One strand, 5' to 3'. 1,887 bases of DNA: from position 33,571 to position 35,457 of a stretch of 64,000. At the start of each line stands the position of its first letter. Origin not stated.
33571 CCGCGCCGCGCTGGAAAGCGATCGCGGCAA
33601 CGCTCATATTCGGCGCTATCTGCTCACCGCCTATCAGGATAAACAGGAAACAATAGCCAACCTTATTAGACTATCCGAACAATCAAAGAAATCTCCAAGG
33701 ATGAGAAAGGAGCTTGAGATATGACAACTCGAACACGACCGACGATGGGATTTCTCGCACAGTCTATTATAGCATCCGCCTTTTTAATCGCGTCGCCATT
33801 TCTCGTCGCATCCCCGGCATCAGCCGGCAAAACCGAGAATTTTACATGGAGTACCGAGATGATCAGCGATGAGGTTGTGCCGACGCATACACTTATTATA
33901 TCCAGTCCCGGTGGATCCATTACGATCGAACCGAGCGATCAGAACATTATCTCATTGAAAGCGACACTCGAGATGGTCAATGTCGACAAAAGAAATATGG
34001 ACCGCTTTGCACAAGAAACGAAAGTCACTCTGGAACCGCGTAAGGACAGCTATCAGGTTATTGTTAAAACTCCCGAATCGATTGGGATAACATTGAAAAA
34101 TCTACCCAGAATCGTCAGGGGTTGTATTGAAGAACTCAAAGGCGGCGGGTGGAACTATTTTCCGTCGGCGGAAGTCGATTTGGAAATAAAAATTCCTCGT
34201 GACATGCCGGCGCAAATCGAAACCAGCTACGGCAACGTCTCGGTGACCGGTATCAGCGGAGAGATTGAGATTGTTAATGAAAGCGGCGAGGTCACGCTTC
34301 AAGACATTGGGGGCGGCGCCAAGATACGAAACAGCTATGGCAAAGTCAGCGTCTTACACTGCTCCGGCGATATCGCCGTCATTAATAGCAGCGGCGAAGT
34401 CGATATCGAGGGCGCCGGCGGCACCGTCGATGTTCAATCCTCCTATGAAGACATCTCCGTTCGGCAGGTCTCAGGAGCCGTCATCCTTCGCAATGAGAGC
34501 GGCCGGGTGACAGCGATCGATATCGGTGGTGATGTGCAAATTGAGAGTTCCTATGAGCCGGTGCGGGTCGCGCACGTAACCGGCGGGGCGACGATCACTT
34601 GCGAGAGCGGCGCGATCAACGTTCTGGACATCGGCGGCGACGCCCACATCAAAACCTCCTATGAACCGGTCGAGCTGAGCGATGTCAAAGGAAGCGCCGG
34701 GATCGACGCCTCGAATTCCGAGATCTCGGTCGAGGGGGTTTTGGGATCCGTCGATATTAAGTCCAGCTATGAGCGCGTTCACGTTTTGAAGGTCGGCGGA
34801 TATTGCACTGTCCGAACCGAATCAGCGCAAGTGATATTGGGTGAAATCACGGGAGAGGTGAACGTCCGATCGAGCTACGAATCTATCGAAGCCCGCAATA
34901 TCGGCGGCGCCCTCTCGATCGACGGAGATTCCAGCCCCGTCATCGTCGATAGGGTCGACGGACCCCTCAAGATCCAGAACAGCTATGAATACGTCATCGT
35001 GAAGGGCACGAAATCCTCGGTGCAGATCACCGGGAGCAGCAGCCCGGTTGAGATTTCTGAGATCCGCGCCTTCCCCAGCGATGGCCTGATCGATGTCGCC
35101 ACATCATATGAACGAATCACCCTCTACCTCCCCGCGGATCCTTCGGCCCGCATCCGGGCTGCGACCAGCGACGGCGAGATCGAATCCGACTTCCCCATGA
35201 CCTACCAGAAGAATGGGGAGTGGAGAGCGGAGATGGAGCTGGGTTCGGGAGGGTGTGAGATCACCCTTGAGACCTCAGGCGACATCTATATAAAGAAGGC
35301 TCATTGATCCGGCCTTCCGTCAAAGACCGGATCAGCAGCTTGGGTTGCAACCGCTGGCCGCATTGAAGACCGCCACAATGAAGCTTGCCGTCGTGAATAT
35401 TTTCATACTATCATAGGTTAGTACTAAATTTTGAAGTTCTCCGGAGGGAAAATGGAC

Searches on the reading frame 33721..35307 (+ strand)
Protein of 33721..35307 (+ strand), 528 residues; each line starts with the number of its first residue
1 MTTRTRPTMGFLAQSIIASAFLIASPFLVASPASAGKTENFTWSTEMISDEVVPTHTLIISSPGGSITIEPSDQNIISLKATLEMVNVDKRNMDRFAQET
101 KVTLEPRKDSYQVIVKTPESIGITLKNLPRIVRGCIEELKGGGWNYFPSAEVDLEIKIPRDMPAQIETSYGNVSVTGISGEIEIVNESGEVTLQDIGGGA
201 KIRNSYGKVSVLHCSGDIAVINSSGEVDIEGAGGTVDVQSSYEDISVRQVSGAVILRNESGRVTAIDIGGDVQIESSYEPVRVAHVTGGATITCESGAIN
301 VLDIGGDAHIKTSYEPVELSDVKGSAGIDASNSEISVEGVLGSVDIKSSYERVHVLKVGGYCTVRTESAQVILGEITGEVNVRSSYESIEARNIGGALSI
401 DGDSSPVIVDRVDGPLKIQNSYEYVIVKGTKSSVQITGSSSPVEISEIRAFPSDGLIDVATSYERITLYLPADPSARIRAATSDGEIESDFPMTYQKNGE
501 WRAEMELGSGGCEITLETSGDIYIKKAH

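Call 55: search_protein_families(library=ncbifam, proteins=[window:33721-35307:+], max_evalue=0.00001)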
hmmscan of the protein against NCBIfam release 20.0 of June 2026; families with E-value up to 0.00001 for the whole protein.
window:33721-35307:+ (528 aa): 1 family
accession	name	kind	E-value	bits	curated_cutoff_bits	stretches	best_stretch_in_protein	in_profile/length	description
NF049997.1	LiaG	equivalog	4.1e-09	36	285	0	457-524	218-286/286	LiaG family protein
